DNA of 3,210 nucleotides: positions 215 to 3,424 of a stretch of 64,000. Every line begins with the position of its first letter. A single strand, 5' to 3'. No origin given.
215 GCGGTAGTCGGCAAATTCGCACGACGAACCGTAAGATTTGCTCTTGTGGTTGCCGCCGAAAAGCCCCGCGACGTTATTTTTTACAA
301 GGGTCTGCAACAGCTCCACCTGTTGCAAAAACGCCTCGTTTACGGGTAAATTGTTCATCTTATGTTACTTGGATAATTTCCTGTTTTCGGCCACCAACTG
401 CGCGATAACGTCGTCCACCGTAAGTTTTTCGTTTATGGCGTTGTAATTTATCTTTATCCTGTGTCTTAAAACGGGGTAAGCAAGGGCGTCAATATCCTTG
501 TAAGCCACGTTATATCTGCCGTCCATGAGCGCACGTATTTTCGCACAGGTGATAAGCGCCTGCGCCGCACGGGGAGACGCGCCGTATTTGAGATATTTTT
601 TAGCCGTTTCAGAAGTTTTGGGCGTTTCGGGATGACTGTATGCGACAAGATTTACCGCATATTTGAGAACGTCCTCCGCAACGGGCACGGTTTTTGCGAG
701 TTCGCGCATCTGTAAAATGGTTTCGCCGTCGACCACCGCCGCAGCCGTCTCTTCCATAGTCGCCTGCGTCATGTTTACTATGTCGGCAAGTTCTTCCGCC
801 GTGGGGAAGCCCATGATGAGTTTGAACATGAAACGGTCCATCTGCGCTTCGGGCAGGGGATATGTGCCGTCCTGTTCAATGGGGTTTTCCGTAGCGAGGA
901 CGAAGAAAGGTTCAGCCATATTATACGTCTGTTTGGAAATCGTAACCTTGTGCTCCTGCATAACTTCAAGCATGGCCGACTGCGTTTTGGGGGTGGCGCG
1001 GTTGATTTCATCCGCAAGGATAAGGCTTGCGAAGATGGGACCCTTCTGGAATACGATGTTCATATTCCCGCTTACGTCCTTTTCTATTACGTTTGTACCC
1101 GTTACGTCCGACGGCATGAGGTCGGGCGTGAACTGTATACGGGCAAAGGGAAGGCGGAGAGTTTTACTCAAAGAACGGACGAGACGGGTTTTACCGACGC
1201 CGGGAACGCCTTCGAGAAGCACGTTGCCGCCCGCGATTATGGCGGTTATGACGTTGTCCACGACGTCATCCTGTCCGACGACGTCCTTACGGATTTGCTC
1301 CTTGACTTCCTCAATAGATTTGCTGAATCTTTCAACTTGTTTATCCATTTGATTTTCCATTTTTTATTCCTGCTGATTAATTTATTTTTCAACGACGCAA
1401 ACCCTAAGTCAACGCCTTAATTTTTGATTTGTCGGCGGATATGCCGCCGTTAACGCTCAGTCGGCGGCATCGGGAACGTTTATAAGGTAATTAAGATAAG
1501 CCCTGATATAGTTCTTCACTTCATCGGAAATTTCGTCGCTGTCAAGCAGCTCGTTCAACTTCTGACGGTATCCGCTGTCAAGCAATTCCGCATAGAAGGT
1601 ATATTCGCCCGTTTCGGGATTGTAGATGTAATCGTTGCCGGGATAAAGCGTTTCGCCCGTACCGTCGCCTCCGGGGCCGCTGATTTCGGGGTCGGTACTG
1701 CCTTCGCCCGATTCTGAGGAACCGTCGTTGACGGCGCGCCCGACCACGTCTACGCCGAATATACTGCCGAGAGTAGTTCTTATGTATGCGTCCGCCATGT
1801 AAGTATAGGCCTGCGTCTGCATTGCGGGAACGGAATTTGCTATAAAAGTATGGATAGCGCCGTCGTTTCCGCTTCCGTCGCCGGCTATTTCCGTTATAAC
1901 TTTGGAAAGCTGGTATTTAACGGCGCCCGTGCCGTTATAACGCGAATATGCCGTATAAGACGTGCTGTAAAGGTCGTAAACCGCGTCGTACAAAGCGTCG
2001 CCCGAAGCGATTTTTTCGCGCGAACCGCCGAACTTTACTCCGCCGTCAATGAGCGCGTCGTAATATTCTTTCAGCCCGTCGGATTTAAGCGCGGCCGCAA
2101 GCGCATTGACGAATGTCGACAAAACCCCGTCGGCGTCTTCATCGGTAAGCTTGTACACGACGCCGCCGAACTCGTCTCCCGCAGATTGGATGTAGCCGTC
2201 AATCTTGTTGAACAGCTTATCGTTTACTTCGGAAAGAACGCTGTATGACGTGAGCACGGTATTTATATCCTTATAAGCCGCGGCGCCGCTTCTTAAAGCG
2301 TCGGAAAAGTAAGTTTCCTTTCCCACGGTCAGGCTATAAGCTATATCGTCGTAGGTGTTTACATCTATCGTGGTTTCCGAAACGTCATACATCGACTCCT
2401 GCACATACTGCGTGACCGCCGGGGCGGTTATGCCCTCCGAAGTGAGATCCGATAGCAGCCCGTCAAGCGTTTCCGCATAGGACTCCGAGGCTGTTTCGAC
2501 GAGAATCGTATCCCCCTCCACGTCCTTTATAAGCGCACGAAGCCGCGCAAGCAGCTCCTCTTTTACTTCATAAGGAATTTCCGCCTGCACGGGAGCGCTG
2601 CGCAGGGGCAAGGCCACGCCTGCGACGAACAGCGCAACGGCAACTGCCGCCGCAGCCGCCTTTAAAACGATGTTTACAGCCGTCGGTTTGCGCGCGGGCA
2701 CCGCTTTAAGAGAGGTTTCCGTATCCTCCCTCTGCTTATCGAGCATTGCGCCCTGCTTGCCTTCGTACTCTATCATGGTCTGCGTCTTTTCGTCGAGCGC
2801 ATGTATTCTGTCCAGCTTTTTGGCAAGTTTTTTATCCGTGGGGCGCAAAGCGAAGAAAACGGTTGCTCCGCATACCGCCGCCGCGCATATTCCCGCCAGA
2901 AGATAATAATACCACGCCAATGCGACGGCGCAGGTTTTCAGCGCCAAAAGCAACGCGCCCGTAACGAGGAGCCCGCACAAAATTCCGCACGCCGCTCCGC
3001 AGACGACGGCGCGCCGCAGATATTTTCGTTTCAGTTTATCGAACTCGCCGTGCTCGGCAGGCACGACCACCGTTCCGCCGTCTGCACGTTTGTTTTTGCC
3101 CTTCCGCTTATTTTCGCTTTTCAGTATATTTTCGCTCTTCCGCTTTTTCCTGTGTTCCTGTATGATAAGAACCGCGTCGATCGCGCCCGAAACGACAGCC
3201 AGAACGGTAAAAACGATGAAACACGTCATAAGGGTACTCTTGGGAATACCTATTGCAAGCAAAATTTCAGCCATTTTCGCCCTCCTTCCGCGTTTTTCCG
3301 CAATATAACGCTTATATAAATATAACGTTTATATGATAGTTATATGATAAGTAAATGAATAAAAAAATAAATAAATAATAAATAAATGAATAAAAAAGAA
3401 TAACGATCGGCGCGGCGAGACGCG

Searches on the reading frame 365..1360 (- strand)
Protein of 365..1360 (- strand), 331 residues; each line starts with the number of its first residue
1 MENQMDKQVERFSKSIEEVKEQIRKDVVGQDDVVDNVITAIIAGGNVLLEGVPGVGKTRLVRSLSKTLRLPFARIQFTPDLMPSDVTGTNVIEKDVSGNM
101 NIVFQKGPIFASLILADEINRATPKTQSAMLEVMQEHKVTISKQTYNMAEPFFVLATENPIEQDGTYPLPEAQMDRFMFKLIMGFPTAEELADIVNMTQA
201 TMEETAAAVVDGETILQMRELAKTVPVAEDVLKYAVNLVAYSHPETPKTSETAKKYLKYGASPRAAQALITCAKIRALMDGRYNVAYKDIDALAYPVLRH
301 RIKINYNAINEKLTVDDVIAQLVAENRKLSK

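Call 12: search_protein_families(library=pfam, proteins=[window:365-1360:-], max_evalue=0.01)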
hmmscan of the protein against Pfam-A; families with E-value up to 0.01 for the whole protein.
window:365-1360:- (331 aa): 12 families
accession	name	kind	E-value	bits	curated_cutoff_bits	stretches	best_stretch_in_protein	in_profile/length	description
PF07726.17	AAA_3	-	4.8e-61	204.8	27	1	47-179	2-131/131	ATPase family associated with various cellular activities (AAA)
PF17863.7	AAA_lid_2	-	7.9e-17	61.2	22.7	1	253-321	5-73/74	AAA lid domain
PF07728.20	AAA_5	-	1.5e-14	54.6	22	1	46-177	1-139/139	AAA domain (dynein-related subfamily)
PF20030.5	bpMoxR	-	5.7e-14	52.1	27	1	15-201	2-184/205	MoxR domain in the MoxR-vWA-beta-propeller ternary systems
PF00004.35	AAA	-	1.9e-08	35.3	21.2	1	47-160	1-111/131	ATPase family associated with various cellular activities (AAA)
PF00493.29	MCM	-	5.8e-07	29.3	23.3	1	17-161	30-174/224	MCM P-loop domain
PF01078.27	Mg_chelatase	-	7.6e-05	22.6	20.3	1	25-68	3-46/207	Magnesium chelatase, subunit ChlI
PF13191.12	AAA_16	-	0.00011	23.2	32.6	1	43-71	21-51/167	AAA ATPase domain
PF07724.20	AAA_2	-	0.00041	20.9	27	1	45-157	4-123/166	AAA domain (Cdc48 subfamily)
PF00158.32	Sigma54_activat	-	0.0014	18.8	20.2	0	114-161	97-145/168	Sigma-54 interaction domain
PF25201.1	nSTAND6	-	0.0083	16.6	27.7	0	28-85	2-62/148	Novel STAND NTPase 6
PF13238.12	AAA_18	-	0.0092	16.9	29.4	0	47-88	1-25/128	AAA domain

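Call 31: find_encoding_contigs(protein=window:365-1360:-, flank=10000, max_places=10)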
Protein window:365-1360:- (331 aa): 1 contig read that carries it; 1 place shown.
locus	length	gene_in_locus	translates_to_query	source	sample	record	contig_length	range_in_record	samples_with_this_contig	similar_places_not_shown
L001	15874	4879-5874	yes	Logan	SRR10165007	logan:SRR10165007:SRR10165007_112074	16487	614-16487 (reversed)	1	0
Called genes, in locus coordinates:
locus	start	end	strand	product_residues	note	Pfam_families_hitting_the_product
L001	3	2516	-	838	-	?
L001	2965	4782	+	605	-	-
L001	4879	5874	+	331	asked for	PF00493:MCM (weak), PF20030:bpMoxR, PF00004:AAA, PF07726:AAA_3, PF07728:AAA_5, PF17863:AAA_lid_2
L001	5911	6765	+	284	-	PF01882:DUF58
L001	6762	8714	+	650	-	PF07584:BatA, PF13519:VWA_2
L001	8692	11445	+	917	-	PF13768:VWA_3 (faint), PF00092:VWA (weak), PF13519:VWA_2 (weak)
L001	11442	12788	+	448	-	-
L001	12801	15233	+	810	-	-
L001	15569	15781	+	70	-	PF04023:FeoA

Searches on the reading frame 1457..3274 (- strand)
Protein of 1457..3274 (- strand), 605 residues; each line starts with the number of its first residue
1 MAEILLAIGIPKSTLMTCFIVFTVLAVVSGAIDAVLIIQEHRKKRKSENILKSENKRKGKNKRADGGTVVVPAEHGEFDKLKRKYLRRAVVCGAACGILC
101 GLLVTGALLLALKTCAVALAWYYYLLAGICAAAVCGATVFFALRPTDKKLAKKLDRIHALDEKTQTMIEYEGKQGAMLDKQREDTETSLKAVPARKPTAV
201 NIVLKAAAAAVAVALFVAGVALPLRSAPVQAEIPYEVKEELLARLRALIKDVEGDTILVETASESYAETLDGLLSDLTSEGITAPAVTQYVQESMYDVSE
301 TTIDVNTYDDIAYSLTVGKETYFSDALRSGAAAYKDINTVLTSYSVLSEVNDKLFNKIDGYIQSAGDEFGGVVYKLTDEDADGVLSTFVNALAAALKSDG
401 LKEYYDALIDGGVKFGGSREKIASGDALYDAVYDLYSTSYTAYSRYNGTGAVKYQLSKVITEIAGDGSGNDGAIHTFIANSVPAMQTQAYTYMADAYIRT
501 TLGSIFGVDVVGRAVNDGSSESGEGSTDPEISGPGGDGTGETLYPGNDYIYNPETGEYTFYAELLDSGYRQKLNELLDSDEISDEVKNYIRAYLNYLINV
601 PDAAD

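Call 12: search_protein_families(library=pfam, proteins=[window:1457-3274:-], max_evalue=0.01)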
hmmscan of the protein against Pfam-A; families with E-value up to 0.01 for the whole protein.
window:1457-3274:- (605 aa): 1 family
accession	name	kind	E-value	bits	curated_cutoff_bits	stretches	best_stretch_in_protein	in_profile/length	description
PF20990.2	DUF2207_C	-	0.0046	17.1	33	0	40-142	97-185/247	Predicted membrane protein (DUF2207) C-terminal domain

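Call 33: find_homologous_proteins(query=window:1457-3274:-, max_evalue=0.001)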
Query window:1457-3274:- (605 aa): 6 proteins with E <= 0.001 among 8000 candidates.
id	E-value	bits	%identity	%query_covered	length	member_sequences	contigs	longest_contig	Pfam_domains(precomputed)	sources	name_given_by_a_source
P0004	0.0e+0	1317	100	100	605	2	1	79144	-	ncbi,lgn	-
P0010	5.4e-173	595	58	86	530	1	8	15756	-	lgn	-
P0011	6.0e-154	532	54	86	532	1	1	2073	-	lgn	-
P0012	4.6e-142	493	50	86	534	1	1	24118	-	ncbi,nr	ncbi:MAG: hypothetical protein LUD27_01455 [Clostridia bacterium]|nr:hypothetical protein [Clostridi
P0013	7.2e-139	482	50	87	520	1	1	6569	-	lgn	-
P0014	5.9e-42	162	29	86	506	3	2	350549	-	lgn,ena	-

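Call 36: find_encoding_contigs(protein=P0010, flank=10000, max_places=4)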
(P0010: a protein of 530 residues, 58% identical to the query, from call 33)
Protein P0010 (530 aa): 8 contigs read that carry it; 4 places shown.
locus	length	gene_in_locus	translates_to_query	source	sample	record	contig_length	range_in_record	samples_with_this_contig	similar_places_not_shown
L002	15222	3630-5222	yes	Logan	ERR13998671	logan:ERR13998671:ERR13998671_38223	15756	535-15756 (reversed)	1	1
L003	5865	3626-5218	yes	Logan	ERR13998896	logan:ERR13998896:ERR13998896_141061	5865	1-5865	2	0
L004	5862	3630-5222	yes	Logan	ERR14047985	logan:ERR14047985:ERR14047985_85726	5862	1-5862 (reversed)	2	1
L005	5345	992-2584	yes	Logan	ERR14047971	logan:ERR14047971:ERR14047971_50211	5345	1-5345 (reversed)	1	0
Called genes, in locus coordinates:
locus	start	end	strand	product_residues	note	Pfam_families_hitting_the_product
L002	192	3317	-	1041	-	PF17210:SdrD_B (faint), PF17802:SpaA (faint), PF08534:Redoxin (weak), PF00578:AhpC-TSA (weak)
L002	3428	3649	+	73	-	-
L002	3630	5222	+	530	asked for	-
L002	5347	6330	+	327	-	PF00493:MCM (weak), PF20030:bpMoxR, PF00004:AAA, PF07726:AAA_3, PF07728:AAA_5, PF17863:AAA_lid_2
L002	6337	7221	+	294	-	PF01882:DUF58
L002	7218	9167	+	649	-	PF07584:BatA, PF13519:VWA_2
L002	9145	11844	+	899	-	PF13519:VWA_2, PF13768:VWA_3 (faint), PF13519:VWA_2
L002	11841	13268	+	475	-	-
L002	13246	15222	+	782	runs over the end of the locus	-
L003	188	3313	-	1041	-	PF17210:SdrD_B (faint), PF17802:SpaA (faint), PF08534:Redoxin (weak), PF00578:AhpC-TSA (weak)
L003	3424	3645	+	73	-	-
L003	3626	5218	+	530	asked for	-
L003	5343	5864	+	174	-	?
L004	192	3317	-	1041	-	PF17210:SdrD_B (faint), PF17802:SpaA (faint), PF08534:Redoxin (weak), PF00578:AhpC-TSA (weak)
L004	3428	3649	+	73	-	-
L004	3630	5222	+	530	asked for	-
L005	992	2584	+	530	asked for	-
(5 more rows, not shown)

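Call 37: find_encoding_contigs(protein=P0012, flank=10000, max_places=3)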
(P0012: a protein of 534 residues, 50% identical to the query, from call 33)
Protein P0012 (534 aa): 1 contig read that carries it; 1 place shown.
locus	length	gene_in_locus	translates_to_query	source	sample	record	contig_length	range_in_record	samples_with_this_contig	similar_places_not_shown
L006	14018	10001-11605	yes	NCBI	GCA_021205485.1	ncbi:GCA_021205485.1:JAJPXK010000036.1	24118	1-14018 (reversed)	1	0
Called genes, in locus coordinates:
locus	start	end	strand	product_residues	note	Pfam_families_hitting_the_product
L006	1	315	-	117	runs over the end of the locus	PF00392:GntR, PF13730:HTH_36 (faint), PF01325:Fe_dep_repress (weak)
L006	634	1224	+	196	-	PF12917:YfbR-like, PF13023:HD_3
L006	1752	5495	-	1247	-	-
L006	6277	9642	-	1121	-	PF17210:SdrD_B, PF17802:SpaA (weak)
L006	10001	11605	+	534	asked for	-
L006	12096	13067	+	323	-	PF00493:MCM (weak), PF20030:bpMoxR, PF00004:AAA (weak), PF07726:AAA_3, PF07728:AAA_5, PF17863:AAA_lid_2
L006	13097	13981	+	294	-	PF01882:DUF58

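Call 85: search_protein_families(library=ncbifam, proteins=[window:1457-3274:-], max_evalue=0.1)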
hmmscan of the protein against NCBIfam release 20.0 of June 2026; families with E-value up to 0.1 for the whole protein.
window:1457-3274:- (605 aa): 1 family
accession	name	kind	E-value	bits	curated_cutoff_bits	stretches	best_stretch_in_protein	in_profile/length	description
NF037962.1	arsenic_eff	subfamily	0.022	14.1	100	0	1-221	82-188/287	arsenic efflux protein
